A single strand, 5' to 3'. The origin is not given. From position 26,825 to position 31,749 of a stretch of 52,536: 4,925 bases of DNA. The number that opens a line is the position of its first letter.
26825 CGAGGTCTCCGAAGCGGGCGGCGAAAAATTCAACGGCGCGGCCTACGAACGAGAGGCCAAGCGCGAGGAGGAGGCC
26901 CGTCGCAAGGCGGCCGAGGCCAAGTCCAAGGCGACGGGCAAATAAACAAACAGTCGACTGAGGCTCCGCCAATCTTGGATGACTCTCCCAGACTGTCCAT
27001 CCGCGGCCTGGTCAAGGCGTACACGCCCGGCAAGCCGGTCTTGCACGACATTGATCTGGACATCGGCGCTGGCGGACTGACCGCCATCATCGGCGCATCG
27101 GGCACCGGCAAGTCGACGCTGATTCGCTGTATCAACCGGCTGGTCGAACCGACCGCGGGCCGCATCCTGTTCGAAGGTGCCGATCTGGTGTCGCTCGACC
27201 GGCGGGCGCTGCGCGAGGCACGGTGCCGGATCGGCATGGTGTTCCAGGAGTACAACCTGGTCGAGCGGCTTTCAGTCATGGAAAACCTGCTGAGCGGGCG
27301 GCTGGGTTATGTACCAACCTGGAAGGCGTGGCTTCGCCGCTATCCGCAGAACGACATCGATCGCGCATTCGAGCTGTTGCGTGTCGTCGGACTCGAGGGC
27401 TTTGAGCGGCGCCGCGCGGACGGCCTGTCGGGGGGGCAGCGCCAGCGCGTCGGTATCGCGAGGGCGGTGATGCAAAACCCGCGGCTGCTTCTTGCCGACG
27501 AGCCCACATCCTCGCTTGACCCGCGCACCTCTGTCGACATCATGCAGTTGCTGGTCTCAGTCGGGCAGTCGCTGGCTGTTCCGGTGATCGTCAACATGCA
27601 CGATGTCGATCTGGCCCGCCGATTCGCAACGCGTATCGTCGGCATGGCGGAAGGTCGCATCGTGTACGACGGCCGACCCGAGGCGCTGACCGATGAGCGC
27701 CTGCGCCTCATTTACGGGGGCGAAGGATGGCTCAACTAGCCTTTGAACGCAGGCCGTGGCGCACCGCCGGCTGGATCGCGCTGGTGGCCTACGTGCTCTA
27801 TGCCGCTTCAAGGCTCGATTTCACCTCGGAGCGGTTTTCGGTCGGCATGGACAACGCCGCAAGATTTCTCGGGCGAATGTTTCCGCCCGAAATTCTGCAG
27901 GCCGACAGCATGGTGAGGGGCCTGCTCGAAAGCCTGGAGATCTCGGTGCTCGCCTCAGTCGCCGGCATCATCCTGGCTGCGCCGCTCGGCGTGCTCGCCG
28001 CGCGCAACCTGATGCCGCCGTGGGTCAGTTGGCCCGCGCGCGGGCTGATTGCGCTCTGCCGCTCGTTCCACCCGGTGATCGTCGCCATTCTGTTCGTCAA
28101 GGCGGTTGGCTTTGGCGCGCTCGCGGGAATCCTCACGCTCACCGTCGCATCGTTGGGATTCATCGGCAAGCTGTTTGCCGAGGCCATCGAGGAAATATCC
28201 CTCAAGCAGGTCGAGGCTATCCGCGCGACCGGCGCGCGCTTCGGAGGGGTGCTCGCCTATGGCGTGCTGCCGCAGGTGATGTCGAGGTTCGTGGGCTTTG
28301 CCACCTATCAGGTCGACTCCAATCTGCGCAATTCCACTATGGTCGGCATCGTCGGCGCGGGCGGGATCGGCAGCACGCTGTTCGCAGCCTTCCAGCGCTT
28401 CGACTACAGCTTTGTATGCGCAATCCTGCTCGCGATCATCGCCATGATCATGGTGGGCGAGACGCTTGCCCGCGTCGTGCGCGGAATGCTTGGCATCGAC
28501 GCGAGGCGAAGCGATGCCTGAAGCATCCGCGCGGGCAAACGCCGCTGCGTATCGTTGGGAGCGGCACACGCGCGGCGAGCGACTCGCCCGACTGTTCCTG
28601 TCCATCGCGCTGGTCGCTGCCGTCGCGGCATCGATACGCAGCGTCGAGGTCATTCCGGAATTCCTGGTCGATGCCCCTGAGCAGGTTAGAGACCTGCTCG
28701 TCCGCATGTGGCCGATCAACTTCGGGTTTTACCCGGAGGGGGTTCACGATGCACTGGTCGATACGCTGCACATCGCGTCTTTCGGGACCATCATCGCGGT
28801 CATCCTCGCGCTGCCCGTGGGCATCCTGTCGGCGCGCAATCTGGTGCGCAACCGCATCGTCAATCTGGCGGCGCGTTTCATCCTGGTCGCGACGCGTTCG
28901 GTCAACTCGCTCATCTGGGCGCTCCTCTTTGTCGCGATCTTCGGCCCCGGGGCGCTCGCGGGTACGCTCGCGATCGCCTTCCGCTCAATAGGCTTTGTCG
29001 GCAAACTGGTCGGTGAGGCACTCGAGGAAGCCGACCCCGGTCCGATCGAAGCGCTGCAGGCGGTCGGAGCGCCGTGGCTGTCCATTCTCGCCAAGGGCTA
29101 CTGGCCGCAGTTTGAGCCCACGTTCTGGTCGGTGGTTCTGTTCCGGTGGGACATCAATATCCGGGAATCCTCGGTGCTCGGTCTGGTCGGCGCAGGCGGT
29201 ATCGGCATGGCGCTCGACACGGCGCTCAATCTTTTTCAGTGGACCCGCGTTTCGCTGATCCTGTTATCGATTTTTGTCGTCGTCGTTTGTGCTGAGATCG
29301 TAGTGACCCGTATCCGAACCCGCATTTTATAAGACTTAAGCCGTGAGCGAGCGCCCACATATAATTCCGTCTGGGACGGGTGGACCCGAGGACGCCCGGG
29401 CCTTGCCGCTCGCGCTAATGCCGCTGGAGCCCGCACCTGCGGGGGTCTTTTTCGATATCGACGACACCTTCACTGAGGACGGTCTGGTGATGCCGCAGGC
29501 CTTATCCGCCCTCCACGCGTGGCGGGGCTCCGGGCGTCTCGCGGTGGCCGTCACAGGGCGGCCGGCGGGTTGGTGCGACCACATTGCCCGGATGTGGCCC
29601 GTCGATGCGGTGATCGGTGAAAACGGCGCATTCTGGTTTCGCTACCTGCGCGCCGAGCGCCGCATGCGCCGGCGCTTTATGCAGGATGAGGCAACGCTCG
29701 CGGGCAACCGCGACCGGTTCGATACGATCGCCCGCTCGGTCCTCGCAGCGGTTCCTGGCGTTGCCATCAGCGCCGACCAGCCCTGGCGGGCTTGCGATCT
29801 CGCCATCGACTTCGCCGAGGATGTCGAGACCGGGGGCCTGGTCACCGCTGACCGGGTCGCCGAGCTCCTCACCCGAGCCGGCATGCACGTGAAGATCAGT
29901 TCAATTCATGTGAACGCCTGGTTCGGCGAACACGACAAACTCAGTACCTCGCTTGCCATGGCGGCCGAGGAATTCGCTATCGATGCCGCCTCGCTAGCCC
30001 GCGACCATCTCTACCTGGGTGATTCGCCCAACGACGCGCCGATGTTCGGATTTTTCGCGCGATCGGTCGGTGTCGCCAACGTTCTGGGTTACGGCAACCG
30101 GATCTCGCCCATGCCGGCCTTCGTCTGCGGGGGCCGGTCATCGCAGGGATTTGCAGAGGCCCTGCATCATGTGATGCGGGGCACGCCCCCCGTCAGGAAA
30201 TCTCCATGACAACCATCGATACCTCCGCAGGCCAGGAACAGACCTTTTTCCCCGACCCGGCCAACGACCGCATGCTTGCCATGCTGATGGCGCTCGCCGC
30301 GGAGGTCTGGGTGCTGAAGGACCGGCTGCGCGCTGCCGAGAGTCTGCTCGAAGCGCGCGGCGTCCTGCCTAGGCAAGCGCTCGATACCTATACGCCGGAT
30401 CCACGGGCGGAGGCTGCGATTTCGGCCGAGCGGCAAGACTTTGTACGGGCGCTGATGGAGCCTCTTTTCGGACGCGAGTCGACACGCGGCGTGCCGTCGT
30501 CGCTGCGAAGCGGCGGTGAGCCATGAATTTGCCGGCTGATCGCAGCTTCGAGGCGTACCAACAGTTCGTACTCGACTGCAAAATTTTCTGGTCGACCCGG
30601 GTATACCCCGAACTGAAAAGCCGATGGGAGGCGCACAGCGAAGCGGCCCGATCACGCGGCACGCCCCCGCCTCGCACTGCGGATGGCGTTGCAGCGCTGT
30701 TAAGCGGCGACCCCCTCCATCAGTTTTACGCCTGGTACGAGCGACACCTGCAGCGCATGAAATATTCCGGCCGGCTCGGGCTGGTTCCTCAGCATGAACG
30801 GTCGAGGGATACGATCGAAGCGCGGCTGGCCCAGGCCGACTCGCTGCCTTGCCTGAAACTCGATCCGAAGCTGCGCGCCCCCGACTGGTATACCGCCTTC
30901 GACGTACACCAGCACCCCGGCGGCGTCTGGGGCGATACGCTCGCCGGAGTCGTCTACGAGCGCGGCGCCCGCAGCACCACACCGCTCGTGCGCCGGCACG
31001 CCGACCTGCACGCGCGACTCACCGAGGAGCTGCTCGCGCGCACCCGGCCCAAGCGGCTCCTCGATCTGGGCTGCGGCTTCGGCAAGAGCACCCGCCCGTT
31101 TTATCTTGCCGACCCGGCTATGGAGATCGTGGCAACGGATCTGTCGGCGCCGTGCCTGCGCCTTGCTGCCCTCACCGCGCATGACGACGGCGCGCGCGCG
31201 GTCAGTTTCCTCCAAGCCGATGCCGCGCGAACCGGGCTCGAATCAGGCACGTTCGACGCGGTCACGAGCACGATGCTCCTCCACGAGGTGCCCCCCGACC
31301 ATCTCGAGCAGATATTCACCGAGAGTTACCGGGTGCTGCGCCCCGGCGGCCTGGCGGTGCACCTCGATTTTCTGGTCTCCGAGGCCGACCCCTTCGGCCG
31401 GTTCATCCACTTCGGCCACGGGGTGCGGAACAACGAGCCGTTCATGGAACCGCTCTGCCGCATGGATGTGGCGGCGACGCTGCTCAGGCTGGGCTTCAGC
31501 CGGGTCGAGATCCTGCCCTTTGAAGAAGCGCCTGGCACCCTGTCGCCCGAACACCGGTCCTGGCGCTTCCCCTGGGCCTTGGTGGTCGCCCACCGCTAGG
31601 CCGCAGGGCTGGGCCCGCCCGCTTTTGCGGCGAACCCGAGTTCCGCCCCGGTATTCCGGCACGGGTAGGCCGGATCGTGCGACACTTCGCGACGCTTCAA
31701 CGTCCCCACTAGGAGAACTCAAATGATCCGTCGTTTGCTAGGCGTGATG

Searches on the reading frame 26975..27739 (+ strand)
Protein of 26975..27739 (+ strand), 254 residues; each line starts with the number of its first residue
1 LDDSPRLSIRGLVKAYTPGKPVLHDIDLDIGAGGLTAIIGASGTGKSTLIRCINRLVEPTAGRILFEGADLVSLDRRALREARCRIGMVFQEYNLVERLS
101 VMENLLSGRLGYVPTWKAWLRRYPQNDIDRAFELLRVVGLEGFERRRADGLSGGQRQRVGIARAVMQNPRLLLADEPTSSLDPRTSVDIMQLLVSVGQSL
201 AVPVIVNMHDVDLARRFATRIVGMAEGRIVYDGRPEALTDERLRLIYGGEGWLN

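Call 18: search_protein_families(library=pfam, proteins=[window:26975-27739:+], max_evalue=0.001)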
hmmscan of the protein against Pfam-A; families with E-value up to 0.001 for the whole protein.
window:26975-27739:+ (254 aa): 5 families
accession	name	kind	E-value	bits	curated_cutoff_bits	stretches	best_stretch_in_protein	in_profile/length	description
PF00005.33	ABC_tran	-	5.6e-36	124.6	25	1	23-179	1-137/137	ABC transporter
PF13304.12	AAA_21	-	2.3e-06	28.3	27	0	35-56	1-22/304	AAA domain, putative AbiEii toxin, Type IV TA system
PF13555.12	AAA_29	-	3e-05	24.1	27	1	27-61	16-50/61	P-loop containing region of AAA domain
PF13476.12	AAA_23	-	0.00012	23.3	27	1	25-54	12-40/201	AAA domain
PF13191.12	AAA_16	-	0.00037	21.5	32.6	1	31-72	22-63/167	AAA ATPase domain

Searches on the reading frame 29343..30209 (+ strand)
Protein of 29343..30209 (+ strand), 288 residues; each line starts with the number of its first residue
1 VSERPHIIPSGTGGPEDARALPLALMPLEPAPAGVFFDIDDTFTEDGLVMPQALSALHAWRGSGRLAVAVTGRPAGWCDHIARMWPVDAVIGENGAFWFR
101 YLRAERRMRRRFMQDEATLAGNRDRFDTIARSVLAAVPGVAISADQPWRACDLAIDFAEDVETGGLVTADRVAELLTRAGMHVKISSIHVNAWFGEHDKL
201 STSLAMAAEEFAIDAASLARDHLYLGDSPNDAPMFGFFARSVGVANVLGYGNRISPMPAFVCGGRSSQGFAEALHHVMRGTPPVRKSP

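Call 59: search_protein_families(library=pfam, proteins=[window:29343-30209:+], max_evalue=0.00001)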
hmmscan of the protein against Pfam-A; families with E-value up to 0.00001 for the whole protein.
window:29343-30209:+ (288 aa): 1 family
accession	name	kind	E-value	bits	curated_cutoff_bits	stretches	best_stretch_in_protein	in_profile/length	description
PF08282.18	Hydrolase_3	-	1.3e-07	32.1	20.9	0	35-97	1-65/255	haloacid dehalogenase-like hydrolase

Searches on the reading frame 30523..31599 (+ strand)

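Call 59: search_protein_families(library=pfam, proteins=[window:30523-31599:+], max_evalue=0.00001)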
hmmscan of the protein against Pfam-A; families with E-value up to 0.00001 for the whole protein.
window:30523-31599:+ (358 aa): 7 families
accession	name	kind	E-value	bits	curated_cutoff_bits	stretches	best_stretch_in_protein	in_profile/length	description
PF13649.12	Methyltransf_25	-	1.4e-19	71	27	1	180-276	2-97/97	Methyltransferase domain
PF08241.18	Methyltransf_11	-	6.1e-19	68.9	21.2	1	180-279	1-94/95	Methyltransferase domain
PF08242.18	Methyltransf_12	-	2.1e-12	48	30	1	180-277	1-97/98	Methyltransferase domain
PF01209.24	Ubie_methyltran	-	8e-12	45.4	20.1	1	163-284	35-155/233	ubiE/COQ5 methyltransferase family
PF13489.12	Methyltransf_23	-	1.7e-11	44.6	27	1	164-286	10-122/164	Methyltransferase domain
PF13847.12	Methyltransf_31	-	2.8e-08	34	27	1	177-280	5-109/145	Methyltransferase domain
PF05175.20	MTS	-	2.6e-07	30.9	23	1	161-276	17-134/170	Methyltransferase small domain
